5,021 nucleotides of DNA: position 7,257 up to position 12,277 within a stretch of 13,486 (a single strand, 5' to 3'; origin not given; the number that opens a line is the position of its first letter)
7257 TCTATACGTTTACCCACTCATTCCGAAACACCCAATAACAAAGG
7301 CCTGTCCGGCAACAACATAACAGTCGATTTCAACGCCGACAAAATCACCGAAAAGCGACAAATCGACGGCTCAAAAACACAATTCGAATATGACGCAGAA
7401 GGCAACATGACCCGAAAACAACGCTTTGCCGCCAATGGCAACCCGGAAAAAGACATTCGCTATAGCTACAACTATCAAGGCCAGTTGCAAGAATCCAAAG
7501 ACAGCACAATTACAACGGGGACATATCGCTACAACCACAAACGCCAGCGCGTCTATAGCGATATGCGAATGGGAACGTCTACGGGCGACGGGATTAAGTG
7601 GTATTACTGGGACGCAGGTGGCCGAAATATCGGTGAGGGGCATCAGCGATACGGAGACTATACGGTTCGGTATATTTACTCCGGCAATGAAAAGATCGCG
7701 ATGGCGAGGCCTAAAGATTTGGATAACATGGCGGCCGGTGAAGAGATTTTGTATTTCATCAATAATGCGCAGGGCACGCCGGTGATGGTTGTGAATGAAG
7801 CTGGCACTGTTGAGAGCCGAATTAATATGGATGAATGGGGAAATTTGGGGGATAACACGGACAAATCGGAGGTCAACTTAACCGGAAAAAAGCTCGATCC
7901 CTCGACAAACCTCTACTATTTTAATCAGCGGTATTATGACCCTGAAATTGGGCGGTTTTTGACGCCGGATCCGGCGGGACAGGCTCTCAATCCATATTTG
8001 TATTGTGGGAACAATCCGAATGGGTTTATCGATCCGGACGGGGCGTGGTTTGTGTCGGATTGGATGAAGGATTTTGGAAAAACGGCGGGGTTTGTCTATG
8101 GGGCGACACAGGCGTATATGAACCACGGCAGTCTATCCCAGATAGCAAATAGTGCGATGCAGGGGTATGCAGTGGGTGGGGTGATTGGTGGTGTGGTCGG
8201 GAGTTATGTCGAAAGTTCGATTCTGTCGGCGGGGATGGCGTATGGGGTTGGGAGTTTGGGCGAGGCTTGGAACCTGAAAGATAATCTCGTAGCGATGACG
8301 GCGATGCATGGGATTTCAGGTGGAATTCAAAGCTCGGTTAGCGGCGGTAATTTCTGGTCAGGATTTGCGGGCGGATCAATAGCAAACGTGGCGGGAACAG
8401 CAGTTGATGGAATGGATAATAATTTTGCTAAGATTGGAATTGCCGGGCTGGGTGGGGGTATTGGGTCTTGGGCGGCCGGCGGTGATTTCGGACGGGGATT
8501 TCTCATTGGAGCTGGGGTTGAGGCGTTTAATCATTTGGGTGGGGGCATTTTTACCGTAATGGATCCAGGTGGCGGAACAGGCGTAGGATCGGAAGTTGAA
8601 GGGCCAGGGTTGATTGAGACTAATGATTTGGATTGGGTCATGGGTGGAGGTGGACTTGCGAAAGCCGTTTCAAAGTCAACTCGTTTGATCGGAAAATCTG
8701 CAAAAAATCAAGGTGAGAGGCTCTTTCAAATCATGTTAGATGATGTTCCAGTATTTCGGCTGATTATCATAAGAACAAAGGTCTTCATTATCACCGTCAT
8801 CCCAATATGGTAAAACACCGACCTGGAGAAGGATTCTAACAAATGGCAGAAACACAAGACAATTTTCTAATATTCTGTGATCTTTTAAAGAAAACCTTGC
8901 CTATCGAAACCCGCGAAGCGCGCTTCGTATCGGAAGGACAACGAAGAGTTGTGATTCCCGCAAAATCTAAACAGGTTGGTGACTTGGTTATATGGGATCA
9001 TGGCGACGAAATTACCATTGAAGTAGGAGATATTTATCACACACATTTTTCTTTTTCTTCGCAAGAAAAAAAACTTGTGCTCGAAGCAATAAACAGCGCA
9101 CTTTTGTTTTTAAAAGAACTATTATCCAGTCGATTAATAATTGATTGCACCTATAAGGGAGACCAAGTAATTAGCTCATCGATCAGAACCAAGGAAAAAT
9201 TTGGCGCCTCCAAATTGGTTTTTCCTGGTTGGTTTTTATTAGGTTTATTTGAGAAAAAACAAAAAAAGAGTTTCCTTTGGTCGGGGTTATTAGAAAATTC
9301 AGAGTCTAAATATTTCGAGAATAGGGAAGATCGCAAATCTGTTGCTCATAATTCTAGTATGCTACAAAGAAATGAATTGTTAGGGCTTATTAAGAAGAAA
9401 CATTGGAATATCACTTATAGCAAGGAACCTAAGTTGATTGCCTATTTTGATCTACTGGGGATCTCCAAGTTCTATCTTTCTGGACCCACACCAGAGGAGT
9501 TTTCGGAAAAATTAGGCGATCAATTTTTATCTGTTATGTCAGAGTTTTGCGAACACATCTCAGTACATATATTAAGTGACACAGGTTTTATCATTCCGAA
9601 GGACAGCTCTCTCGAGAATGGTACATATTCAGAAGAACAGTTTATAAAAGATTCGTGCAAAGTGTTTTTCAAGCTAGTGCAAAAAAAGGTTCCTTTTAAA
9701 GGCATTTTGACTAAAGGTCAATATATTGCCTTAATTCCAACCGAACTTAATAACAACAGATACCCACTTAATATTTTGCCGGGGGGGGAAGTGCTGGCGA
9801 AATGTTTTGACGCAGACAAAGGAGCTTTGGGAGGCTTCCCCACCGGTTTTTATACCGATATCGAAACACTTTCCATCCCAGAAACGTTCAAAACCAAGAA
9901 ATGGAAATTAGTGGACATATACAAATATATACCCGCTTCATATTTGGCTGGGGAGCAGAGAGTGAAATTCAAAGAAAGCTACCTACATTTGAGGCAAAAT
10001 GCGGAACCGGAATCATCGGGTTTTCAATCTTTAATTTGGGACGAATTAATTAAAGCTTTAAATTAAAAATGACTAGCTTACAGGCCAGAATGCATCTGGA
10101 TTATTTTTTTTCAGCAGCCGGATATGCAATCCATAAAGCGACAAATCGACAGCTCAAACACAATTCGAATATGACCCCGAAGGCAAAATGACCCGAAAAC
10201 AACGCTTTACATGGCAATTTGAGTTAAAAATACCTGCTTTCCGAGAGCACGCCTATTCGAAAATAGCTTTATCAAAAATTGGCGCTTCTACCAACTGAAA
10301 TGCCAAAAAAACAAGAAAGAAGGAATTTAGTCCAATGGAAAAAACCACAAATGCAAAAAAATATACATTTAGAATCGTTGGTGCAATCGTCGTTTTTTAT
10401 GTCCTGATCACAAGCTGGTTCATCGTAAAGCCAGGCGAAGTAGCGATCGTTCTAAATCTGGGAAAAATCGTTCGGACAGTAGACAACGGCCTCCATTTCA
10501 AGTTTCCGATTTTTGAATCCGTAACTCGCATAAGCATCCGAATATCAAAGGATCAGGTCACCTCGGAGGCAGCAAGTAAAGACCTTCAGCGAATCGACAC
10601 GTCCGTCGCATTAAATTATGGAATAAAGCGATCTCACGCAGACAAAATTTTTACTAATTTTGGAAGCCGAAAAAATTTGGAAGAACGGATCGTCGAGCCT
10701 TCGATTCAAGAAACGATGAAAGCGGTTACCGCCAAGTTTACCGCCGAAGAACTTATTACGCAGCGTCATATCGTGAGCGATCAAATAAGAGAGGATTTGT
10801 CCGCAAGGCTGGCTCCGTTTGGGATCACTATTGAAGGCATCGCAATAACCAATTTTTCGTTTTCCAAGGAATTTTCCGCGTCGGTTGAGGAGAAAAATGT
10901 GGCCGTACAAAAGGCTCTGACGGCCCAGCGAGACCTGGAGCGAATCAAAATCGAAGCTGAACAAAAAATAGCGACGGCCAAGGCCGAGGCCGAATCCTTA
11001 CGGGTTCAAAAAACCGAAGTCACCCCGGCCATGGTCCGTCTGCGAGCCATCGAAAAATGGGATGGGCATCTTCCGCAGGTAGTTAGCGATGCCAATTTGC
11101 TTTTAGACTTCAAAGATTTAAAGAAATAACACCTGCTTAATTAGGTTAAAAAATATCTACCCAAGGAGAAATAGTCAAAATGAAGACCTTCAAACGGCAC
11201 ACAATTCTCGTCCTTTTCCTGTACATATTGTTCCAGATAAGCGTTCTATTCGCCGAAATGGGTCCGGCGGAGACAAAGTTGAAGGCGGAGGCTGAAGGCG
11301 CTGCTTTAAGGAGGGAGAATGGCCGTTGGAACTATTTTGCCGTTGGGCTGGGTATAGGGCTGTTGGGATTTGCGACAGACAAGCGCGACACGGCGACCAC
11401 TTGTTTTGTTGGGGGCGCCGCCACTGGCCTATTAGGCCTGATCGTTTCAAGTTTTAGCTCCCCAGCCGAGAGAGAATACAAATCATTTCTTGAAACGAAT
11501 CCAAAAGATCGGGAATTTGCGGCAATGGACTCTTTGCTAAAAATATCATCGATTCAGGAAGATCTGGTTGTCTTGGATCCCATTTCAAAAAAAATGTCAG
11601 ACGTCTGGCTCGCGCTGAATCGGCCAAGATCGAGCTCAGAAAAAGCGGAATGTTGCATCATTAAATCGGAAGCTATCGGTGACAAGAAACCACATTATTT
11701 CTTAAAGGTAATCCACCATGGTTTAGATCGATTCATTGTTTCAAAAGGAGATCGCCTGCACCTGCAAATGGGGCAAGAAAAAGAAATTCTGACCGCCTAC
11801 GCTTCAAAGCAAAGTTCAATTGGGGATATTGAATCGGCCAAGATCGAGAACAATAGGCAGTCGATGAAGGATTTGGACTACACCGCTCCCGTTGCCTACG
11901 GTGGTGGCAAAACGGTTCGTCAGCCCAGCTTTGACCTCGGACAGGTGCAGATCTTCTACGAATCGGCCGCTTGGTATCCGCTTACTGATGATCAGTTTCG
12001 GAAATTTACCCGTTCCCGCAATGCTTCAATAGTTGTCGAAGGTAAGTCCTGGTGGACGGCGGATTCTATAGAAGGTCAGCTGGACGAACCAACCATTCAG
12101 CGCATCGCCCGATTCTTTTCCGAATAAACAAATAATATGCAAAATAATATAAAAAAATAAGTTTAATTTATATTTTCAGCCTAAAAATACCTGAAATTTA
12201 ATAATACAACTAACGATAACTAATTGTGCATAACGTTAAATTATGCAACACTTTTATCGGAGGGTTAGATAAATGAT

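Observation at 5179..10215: Rhs toxin-switching array with a full-length rhs, one intact orphan CT cassette and a vestigial third junction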

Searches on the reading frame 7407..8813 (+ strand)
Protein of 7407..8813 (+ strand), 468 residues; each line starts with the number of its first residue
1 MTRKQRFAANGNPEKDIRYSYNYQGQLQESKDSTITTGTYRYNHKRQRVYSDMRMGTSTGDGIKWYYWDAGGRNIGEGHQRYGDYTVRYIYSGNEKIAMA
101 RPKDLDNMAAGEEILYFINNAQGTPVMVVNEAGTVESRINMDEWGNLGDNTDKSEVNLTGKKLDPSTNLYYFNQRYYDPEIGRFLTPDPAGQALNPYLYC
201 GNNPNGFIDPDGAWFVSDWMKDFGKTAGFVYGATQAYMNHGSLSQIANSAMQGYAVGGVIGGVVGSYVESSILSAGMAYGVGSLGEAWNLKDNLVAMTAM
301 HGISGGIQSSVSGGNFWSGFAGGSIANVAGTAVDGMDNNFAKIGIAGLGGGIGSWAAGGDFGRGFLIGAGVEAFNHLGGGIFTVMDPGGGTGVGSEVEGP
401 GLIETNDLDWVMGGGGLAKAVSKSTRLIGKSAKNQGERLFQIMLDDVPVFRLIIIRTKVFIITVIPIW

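Call 8: search_protein_families(library=pfam, proteins=[window:7407-8813:+], max_evalue=0.01)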
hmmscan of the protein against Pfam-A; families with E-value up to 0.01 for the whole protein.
window:7407-8813:+ (468 aa): 1 family
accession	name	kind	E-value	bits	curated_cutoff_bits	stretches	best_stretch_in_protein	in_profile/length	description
PF25023.1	TEN_YD-shell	-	0.00066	18.3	50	1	30-188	716-866/909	Teneurin YD-shell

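Call 9: search_protein_families(library=ncbifam, proteins=[window:7407-8813:+], max_evalue=0.01)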
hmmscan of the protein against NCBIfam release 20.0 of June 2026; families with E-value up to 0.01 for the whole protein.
window:7407-8813:+ (468 aa): 2 families
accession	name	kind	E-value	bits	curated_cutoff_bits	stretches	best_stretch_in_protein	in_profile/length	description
TIGR03696.1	Rhs_assc_core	domain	3.2e-21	75.6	32.5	1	142-212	2-75/76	RHS repeat-associated core domain-containing protein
NF041261.1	RHS_core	equivalog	2.3e-10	39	2000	1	115-210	1159-1258/1261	RHS element core protein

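Call 19: find_encoding_contigs(protein=window:7407-8813:+, flank=10000, max_places=10)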
Protein window:7407-8813:+ (468 aa): no gene with exactly this product is on record in the collection.

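Call 27: find_homologous_proteins(query=window:7407-8813:+, max_evalue=0.00001)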
Query window:7407-8813:+ (468 aa): 46 proteins with E <= 0.00001 among 8000 candidates.
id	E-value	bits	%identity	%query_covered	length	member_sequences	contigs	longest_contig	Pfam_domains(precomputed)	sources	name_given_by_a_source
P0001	0.0e+0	1065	100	100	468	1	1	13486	PF25023.2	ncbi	-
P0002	9.4e-91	323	47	81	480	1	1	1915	PF25023.2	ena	-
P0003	4.0e-80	288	46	76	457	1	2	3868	PF25023.2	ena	-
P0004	4.9e-80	288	46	68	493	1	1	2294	PF25023.2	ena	-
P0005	7.9e-76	274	52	51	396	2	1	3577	PF25023.2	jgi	-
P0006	1.9e-70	256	43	76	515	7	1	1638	PF05593.20,PF25023.2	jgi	jgi:RHS repeat-associated protein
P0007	3.1e-63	232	43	66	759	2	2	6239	PF25023.2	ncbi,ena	-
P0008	1.4e-61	227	49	52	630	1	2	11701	PF25023.2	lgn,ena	-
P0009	3.9e-59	219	40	76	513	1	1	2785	PF05593.20,PF25023.2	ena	-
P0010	1.0e-56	211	50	46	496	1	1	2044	PF25023.2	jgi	-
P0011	1.3e-56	211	42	64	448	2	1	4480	-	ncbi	-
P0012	2.7e-55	206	46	54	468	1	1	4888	PF01551.30,PF25023.2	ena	-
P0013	3.2e-55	206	60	34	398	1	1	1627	PF25023.2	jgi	jgi:RHS repeat-associated protein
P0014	3.5e-52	196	43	57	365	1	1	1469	PF25023.2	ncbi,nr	ncbi:hypothetical protein EBR96_09370 [bacterium]|nr:hypothetical protein [bacterium]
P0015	4.9e-52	196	52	43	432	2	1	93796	PF01551.30,PF25023.2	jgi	-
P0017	3.9e-48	183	46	44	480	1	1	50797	PF05593.20,PF25023.2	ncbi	ncbi:RHS repeat domain-containing protein [Candidatus Margulisiibacteriota bacterium]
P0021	2.7e-41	160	51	33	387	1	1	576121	PF25023.2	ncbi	ncbi:MAG: RHS repeat domain-containing protein [Candidatus Margulisiibacteriota bacterium]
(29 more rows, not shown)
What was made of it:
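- The ORF is held as an NCBI-sourced protein, so a gene was called there (call 27).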

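Call 28: find_encoding_contigs(protein=P0001, flank=10000, max_places=5)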
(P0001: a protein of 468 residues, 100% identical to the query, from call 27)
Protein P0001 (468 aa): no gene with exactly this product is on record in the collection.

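Call 37: find_encoding_contigs(protein=P0002, flank=10000, max_places=5)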
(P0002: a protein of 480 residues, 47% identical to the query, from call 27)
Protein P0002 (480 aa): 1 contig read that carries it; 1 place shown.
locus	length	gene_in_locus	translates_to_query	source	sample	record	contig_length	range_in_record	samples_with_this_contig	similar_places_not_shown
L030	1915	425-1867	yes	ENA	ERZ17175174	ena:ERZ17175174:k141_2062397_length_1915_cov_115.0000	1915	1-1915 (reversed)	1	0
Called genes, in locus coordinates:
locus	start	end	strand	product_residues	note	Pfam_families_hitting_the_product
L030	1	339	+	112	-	?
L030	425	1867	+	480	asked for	PF25023:TEN_YD-shell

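Call 63: find_encoding_contigs(protein=P0021, flank=10000, max_places=2)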
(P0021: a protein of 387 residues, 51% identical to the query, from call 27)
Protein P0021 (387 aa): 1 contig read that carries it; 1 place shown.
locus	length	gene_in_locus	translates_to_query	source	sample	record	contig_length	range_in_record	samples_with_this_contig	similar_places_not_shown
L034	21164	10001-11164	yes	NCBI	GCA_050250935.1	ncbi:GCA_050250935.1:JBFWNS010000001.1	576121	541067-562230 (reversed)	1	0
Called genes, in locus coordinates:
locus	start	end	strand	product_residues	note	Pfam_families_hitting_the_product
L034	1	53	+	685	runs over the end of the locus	PF02518:HATPase_c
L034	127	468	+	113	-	-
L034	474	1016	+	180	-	-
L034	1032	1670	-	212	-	PF01381:HTH_3, PF13443:HTH_26 (weak), PF13744:HTH_37 (weak)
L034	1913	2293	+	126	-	-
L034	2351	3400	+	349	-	PF00072:Response_reg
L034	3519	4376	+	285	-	PF01569:PAP2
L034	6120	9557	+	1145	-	PF05593:RHS_repeat (faint), PF25023:TEN_YD-shell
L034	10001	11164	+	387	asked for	PF25023:TEN_YD-shell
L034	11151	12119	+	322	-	PF26550:Tricorn_2nd (faint)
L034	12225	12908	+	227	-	-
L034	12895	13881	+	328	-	-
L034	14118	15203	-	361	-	-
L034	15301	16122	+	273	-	PF13860:FlgD_ig (faint)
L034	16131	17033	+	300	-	PF13729:TraF_2 (weak)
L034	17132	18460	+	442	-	PF07549:Sec_GG (weak), PF21760:SecD_1st, PF22599:SecDF_P1_head, PF03176:MMPL (weak), PF02355:SecD_SecF_C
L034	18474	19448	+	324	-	PF07549:Sec_GG (weak), PF02355:SecD_SecF_C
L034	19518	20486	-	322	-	PF03255:ACCA, PF01039:Carboxyl_trans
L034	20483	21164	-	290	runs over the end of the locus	PF17848:Zn_ribbon_ACC, PF01039:Carboxyl_trans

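Call 64: find_encoding_contigs(protein=P0017, flank=10000, max_places=2)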
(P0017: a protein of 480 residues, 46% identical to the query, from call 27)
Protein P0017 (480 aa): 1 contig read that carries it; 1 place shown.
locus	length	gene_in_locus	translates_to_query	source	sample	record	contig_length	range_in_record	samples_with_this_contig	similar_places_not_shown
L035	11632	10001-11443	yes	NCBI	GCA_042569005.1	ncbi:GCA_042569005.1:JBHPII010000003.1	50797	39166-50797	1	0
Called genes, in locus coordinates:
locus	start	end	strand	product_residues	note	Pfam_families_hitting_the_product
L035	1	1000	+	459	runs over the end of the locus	PF13860:FlgD_ig (faint), PF12245:Big_3_2 (weak), PF19077:Big_13 (weak)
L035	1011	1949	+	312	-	PF13729:TraF_2 (weak)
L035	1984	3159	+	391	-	-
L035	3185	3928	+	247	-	-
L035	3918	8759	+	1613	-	PF20148:DUF6531 (faint), PF05593:RHS_repeat (weak), PF25023:TEN_YD-shell, PF05593:RHS_repeat (weak)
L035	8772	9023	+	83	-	-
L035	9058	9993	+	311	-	-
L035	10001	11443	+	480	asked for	PF25023:TEN_YD-shell, PF05593:RHS_repeat (weak)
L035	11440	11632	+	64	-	?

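Call 74: find_encoding_contigs(protein=P0015, flank=10000, max_places=1)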
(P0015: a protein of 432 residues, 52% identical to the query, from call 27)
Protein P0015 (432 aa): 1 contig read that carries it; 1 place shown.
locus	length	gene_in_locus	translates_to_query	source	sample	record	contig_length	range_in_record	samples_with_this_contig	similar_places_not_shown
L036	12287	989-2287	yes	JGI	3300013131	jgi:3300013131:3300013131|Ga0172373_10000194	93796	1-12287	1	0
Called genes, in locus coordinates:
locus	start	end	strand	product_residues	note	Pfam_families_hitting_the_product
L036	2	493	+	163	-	?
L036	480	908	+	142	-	PF17428:DUF5412 (weak)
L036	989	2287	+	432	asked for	PF25023:TEN_YD-shell, PF01551:Peptidase_M23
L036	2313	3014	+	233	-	-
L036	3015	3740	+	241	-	-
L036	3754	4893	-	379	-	PF01966:HD, PF13286:HD_assoc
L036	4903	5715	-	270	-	PF25025:EF-Ts_N (faint), PF00889:EF_TS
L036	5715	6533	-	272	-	PF00318:Ribosomal_S2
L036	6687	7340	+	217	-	PF00814:TsaD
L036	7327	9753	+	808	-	PF01343:Peptidase_S49, PF25145:NfeD1b_N (weak), PF01343:Peptidase_S49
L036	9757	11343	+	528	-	PF00496:SBP_bac_5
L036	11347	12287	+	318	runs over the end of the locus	PF19300:BPD_transp_1_N, PF00528:BPD_transp_1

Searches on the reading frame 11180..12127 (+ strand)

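Call 8: search_protein_families(library=pfam, proteins=[window:11180-12127:+], max_evalue=0.01)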
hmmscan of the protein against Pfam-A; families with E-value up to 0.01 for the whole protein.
window:11180-12127:+ (315 aa): 0 families

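Call 9: search_protein_families(library=ncbifam, proteins=[window:11180-12127:+], max_evalue=0.01)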
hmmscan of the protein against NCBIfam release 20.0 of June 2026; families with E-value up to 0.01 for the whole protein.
window:11180-12127:+ (315 aa): 0 families

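Call 30: search_protein_families(library=pfam, proteins=[window:11180-12127:+], max_evalue=10)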
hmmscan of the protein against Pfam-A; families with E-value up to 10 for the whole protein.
window:11180-12127:+ (315 aa): 1 family
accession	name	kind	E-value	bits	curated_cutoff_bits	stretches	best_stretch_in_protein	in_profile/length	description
PF22183.1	Fibre_HD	-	0.014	15.9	26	1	89-142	40-92/97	Atadenovirus fibre, head domain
